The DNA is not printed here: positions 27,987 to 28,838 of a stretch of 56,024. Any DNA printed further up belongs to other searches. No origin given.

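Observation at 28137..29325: Post-endolysin cassette: polytopic membrane protein, 39-aa secreted pre-peptide, membrane-tethered HTH; candidate peptide-signalling or immunity module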

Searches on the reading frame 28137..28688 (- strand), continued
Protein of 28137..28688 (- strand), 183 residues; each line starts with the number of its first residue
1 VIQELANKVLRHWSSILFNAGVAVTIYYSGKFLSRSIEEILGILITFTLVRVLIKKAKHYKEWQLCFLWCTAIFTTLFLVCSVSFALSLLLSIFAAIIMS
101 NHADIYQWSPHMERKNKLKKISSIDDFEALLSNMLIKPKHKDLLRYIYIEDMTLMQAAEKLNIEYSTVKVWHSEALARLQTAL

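Call 31: search_protein_families(library=ncbifam, proteins=[window:28137-28688:-, P0006, P0007, P0010, P0012, P0013, P0015, P0021, P0026], max_evalue=0.01)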
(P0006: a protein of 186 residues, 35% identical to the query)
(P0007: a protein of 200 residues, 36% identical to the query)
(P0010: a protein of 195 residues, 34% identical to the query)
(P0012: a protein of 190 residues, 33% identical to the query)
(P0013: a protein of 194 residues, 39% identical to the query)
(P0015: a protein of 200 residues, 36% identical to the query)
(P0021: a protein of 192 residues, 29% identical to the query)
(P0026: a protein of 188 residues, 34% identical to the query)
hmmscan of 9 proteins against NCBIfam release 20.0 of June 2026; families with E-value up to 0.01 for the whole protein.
window:28137-28688:- (183 aa): 6 families
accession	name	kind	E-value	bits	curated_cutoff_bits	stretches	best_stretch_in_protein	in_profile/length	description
TIGR02937.1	sigma70-ECF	superfamily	2.5e-07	30.5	42.9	1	124-183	108-165/165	sigma-70 family RNA polymerase sigma factor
NF009172.0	PRK12519.1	subfamily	0.0026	17.3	222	1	137-183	143-189/194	RNA polymerase sigma factor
TIGR02985.1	Sig70_bacteroi1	subfamily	0.0029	17.8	126.4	1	104-183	83-162/162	RNA polymerase sigma-70 factor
TIGR02983.1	SigE-fam_strep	subfamily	0.0036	17.2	141.55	1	148-182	123-157/162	SigE family RNA polymerase sigma factor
NF007227.0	PRK09645.1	subfamily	0.0038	17.1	202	1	136-182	123-169/177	sigma-70 family RNA polymerase sigma factor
TIGR02954.1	Sig70_famx3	hypoth_equivalog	0.0087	15.8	188.5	0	111-182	98-166/170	RNA polymerase sigma-70 factor, TIGR02954 family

P0006 (186 aa): 11 families
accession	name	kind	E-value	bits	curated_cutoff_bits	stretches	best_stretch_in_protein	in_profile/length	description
TIGR02937.1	sigma70-ECF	superfamily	2.6e-07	30.4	42.9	1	102-182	82-164/165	sigma-70 family RNA polymerase sigma factor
NF005413.0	PRK06986.1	subfamily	0.00014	21.7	201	1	108-184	160-237/241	RNA polymerase sigma factor FliA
NF009172.0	PRK12519.1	subfamily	0.00019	21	222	1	113-183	118-189/194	RNA polymerase sigma factor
TIGR02985.1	Sig70_bacteroi1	subfamily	0.0002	21.6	126.4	1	107-183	86-162/162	RNA polymerase sigma-70 factor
TIGR02479.1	FliA_WhiG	subfamily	0.00057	19.7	189.6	1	104-183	146-223/224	FliA/WhiG family RNA polymerase sigma factor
TIGR01636.1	phage_rinA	subfamily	0.00069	19.8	31.9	1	111-183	59-132/134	phage transcriptional regulator, RinA family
NF008891.0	PRK11924.1-5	subfamily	0.0015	18.7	259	1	78-182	57-162/171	RNA polymerase sigma factor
NF004572.0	PRK05911.1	equivalog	0.0032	16.9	378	1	121-184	189-254/257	RNA polymerase sigma factor sigma-28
NF004935.0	PRK06288.1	equivalog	0.0035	17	343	1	102-185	183-264/270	RNA polymerase sigma factor WhiG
NF006930.0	PRK09415.1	subfamily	0.008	16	198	0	106-183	97-175/179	RNA polymerase factor sigma C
NF007222.0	PRK09640.1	equivalog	0.0089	15.6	194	0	109-184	109-183/188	RNA polymerase sigma factor SigX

P0007 (200 aa): 1 family
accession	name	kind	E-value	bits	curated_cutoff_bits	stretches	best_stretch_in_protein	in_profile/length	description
TIGR03025.1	EPS_sugtrans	subfamily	0.0062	15.8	295.55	1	30-199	59-239/445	exopolysaccharide biosynthesis polyprenyl glycosylphosphotransferase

P0010 (195 aa): 0 families

P0012 (190 aa): 0 families

P0013 (194 aa): 0 families

P0015 (200 aa): 4 families
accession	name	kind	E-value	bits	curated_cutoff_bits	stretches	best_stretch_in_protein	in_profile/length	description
TIGR02937.1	sigma70-ECF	superfamily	4.2e-06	26.5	42.9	1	131-189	100-157/165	sigma-70 family RNA polymerase sigma factor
TIGR02985.1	Sig70_bacteroi1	subfamily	0.002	18.4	126.4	0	152-183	117-148/162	RNA polymerase sigma-70 factor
TIGR02999.1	Sig-70_X6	subfamily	0.0025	17.7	126.15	1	131-182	112-167/183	ECF-type sigma factor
NF058625.1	sigma_PG0214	equivalog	0.0071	16.1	130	0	152-183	116-147/170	GFO_1088 family ECF-type sigma factor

P0021 (192 aa): 0 families

P0026 (188 aa): 0 families

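Call 35: search_protein_families(library=pfam, alignment_id=A1, max_evalue=0.01)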
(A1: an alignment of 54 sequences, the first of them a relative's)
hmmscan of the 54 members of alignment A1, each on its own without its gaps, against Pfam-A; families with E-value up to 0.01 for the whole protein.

A. member 1, P0001 (183 aa): 5 families
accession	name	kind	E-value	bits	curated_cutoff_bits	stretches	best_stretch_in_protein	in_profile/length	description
PF04545.22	Sigma70_r4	-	9.2e-07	28.7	24.1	1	138-180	7-49/50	Sigma-70, region 4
PF08281.18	Sigma70_r4_2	-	7.5e-05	22.7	25.7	1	139-179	14-54/54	Sigma-70, region 4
PF08822.17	DUF1804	-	0.00081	19.8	29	1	138-175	5-43/164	Protein of unknown function (DUF1804)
PF07374.17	DUF1492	-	0.0013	19.3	21.5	1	133-179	53-99/100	Protein of unknown function (DUF1492)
PF20349.3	DUF6644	-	0.0055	17.3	27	1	14-73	78-136/155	Family of unknown function (DUF6644)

B. families by the number of members that match (of 54 scanned): 10 families
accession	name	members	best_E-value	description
PF04647.20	AgrB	34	5e-10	Accessory gene regulator B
PF08281.18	Sigma70_r4_2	7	1.6e-05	Sigma-70, region 4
PF04545.22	Sigma70_r4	4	9.2e-07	Sigma-70, region 4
PF07374.17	DUF1492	3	5.5e-05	Protein of unknown function (DUF1492)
PF08822.17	DUF1804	2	0.00021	Protein of unknown function (DUF1804)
PF01051.27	Rep3_N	1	0.0039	Initiator Replication protein, WH1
PF18796.6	LPD1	1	0.0047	Large polyvalent protein-associated domain 1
PF20349.3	DUF6644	1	0.0055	Family of unknown function (DUF6644)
PF02876.24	Stap_Strp_tox_C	1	0.0078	Staphylococcal/Streptococcal toxin, beta-grasp domain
PF10335.14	DUF294_C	1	0.0092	Putative nucleotidyltransferase substrate binding domain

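Call 36: search_solved_structures(query=A1, max_evalue=1, show_alignments=2)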
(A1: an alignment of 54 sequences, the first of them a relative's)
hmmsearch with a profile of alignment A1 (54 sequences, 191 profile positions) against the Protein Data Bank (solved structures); distinct sequences matched with E-value up to 1: 11.
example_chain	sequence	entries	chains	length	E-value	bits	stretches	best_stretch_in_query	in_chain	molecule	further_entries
6ykm_A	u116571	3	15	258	0.0073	19.2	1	79-181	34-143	Chemotaxis protein MotA, putative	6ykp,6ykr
2czr_A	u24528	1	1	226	0.031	17.2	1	107-168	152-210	TBP-interacting protein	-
1rp3_A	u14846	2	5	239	0.055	16.4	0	130-185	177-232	RNA polymerase sigma factor SIGMA-28 (FliA) | RNA polymerase sigma factor FliA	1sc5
6pfj_A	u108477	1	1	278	0.095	15.6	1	77-187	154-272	RNA polymerase sigma factor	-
6pfv_A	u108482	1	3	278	0.1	15.5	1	77-187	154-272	RNA polymerase sigma factor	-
8jzt_A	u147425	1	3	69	0.15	15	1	138-185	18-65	RNA polymerase sigma factor SigF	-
2quf_A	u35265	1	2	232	0.15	14.9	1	101-184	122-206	Transcription Factor PF0095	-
2qlz_A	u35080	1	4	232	0.16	14.9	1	101-184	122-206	Transcription Factor PF0095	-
7bhy_A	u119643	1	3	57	0.39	13.6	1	140-178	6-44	Deoxyribonucleoside regulator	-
9wsf_A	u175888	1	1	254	0.53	13.2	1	139-188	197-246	RNA polymerase sigma factor FliA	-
9wsm_F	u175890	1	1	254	0.53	13.2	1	139-188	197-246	RNA polymerase sigma factor FliA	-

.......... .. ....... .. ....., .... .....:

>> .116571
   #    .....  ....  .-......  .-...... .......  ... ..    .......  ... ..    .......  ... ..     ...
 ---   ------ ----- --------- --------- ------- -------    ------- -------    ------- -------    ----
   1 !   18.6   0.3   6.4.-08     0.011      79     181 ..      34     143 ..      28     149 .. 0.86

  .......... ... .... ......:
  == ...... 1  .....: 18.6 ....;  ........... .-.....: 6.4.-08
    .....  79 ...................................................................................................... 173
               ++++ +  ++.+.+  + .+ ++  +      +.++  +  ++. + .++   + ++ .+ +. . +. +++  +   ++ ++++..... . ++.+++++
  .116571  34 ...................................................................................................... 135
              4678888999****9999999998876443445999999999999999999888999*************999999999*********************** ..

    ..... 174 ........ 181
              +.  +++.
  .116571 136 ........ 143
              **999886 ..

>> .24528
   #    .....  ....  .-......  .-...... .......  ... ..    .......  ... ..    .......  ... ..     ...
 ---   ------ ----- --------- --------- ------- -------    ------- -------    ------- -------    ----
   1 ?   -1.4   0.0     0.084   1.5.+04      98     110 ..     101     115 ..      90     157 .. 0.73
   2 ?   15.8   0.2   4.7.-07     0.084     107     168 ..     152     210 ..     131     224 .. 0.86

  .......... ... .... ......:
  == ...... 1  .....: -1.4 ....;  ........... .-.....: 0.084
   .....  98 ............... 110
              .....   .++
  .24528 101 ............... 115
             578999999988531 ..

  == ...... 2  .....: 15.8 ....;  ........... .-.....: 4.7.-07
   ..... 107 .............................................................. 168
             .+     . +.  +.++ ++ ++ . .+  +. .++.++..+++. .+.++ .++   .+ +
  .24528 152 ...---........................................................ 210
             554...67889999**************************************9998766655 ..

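Call 37: list_cluster_members(proteins=[P0006, P0007, P0010, P0012, P0013, P0015, P0021, P0022, P0026, P0035])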
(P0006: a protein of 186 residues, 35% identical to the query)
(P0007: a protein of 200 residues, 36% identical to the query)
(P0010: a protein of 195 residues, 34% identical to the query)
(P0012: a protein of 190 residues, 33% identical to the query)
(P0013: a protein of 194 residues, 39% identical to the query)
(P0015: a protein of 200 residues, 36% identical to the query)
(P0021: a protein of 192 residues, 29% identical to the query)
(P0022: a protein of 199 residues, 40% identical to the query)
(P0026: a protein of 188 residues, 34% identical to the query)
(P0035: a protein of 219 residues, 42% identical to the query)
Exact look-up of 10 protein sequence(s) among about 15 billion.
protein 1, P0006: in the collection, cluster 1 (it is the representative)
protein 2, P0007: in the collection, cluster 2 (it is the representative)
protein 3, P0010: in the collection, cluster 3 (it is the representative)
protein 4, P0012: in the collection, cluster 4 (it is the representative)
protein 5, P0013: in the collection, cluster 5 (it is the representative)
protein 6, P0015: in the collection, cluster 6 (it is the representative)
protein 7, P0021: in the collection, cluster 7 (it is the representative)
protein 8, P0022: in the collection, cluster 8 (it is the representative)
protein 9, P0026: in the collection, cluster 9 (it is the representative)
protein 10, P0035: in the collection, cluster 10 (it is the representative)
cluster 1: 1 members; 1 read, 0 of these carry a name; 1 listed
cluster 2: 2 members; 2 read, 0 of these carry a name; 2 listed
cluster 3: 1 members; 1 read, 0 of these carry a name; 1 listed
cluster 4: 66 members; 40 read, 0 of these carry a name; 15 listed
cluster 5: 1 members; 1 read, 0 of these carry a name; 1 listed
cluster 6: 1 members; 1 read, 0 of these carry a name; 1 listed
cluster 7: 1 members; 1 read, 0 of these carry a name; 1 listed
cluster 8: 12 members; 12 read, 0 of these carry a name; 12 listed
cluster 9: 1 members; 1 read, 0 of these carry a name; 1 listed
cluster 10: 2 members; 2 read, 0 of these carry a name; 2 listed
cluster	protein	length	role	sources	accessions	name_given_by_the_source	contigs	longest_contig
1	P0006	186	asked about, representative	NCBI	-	-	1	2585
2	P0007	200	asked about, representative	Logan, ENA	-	-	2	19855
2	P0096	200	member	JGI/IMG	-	-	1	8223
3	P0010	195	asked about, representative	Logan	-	-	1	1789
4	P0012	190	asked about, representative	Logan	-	-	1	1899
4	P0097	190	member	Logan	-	-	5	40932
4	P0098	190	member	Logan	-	-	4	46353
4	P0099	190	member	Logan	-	-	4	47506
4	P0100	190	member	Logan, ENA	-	-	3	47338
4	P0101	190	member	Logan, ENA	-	-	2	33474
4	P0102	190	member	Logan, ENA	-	-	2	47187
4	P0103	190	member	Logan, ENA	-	-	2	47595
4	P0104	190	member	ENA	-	-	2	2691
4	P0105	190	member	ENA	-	-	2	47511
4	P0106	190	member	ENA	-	-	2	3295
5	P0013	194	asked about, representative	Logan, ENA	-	-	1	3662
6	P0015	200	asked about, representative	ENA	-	-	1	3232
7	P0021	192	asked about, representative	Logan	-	-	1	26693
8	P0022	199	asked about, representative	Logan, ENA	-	-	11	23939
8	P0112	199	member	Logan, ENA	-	-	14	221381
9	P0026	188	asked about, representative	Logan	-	-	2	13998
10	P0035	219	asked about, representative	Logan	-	-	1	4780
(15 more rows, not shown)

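Call 39: search_dna_similar(query=P0022, collection=phages, mode=protein, max_evalue=0.001, max_rows=25)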
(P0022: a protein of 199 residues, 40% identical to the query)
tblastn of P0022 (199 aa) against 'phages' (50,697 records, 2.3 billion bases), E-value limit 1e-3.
No match.

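Call 40: search_dna_similar(query=P0015, collection=phages, mode=protein, max_evalue=0.001, max_rows=25)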
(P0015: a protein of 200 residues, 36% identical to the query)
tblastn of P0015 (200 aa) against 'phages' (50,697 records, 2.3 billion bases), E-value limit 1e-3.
No match.

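Call 41: find_homologous_proteins(query=A1, max_evalue=0.001)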
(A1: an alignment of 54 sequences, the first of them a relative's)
Query A1 (54 sequences) (183 aa, profile of the alignment): 6 proteins with E <= 0.001 among 3827 candidates.
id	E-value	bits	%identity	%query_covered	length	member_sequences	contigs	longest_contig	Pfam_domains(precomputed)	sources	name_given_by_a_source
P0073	1.3e-43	167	32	39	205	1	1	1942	PF04647.21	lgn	-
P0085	5.0e-43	165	30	61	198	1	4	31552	PF04647.21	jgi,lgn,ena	-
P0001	4.7e-41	159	100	100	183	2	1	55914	PF04545.23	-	-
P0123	9.2e-35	138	39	32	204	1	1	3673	-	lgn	-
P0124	9.8e-33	131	33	38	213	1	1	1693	-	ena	-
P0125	2.4e-32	130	38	25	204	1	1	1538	-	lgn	-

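Call 42: find_encoding_contigs(protein=P0085, flank=5000, max_places=4)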
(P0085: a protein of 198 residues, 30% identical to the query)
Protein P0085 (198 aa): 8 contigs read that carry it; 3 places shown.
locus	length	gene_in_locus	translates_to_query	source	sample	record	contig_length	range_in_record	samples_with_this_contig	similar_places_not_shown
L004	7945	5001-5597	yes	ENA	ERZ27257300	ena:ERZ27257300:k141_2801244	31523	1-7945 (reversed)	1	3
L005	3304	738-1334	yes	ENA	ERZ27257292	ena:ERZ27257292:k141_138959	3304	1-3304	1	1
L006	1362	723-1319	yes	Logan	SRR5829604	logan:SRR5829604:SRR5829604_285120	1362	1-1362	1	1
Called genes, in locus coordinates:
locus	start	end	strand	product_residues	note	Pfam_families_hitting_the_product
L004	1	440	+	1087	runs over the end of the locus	-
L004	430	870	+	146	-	-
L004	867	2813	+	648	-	-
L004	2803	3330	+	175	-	-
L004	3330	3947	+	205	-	-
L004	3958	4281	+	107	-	-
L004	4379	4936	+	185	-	-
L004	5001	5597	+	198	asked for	PF04647:AgrB (weak)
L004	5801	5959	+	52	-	-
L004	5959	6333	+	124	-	-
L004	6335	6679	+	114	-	-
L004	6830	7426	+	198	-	-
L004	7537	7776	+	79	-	-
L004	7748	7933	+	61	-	-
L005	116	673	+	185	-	-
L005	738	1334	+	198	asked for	PF04647:AgrB (weak)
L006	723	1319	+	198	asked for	PF04647:AgrB (weak)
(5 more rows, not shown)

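Call 43: find_encoding_contigs(protein=P0099, flank=5000, max_places=3)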
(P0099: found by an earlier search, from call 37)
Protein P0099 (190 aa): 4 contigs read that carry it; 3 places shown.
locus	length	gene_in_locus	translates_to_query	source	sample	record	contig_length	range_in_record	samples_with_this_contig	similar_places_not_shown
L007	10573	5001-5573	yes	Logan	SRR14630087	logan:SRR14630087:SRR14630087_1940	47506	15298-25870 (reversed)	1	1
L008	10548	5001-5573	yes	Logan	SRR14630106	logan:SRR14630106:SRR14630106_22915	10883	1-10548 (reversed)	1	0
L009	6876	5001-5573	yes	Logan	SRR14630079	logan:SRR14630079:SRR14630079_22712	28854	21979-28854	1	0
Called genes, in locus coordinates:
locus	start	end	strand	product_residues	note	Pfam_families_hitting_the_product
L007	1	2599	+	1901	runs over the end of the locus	-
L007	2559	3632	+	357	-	-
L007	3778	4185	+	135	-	-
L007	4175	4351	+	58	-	-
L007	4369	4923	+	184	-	-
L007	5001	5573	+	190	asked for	PF04647:AgrB (weak)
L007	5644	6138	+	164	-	-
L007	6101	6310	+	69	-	-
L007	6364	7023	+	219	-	-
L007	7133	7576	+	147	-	-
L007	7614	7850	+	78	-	-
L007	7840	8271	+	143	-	PF25223:DUF7841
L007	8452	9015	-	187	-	PF00476:DNA_pol_A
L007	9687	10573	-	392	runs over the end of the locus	PF01612:DNA_pol_A_exo1, PF00476:DNA_pol_A (faint)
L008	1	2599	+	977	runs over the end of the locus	?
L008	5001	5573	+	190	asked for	PF04647:AgrB (weak)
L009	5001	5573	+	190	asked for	PF04647:AgrB (weak)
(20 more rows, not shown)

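Call 56: search_protein_families(library=pfam, proteins=[L004:4379-4933:+, L007:4369-4920:+, L007:2559-3629:+, L007:3778-4182:+, L004:3958-4278:+, L004:3330-3944:+, L004:2803-3327:+, L007:5644-6135:+, L004:5959-6330:+], max_evalue=0.1)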
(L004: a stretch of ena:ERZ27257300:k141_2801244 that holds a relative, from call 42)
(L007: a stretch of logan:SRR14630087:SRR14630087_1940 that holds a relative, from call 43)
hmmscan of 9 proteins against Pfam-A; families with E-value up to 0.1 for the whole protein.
L004:4379-4933:+ (185 aa): 0 families

L007:4369-4920:+ (184 aa): 0 families

L007:2559-3629:+ (357 aa): 0 families

L007:3778-4182:+ (135 aa): 1 family
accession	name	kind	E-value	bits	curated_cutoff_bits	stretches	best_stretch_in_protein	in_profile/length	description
PF12538.13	FtsK_SpoIIIE_N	-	0.042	14.5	27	0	79-128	8-54/115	DNA transporter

L004:3958-4278:+ (107 aa): 4 families
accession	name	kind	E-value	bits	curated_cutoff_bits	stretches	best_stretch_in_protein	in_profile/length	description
PF14197.11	Cep57_CLD_2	-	0.0043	17.5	27.1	1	78-106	16-44/67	Centrosome localisation domain of PPC89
PF13273.12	DUF4064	-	0.011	16.4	32.1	1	3-54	4-42/102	Protein of unknown function (DUF4064)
PF00558.24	Vpu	-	0.015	15.5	24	1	1-52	1-52/81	Vpu protein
PF13624.11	SurA_N_3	-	0.062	13.6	27.2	1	16-62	17-67/162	SurA-like N-terminal domain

L004:3330-3944:+ (205 aa): 1 family
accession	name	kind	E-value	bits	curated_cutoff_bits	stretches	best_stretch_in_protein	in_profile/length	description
PF19910.5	DUF6383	-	0.048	14.3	23.7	0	31-72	6-47/74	Domain of unknown function (DUF6383)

L004:2803-3327:+ (175 aa): 0 families

L007:5644-6135:+ (164 aa): 2 families
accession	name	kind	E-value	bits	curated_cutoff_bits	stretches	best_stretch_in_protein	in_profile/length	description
PF06752.17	E_Pc_C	-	0.084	13.3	25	0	30-93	12-75/231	Enhancer of Polycomb C-terminus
PF00763.28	THF_DHG_CYH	-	0.085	13.6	32.8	0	77-141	31-95/115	Tetrahydrofolate dehydrogenase/cyclohydrolase, catalytic domain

L004:5959-6330:+ (124 aa): 1 family
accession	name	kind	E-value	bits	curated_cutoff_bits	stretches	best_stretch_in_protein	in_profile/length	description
PF14943.11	MRP-S26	-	0.0002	21.7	27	1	75-117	115-157/168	Mitochondrial ribosome subunit S26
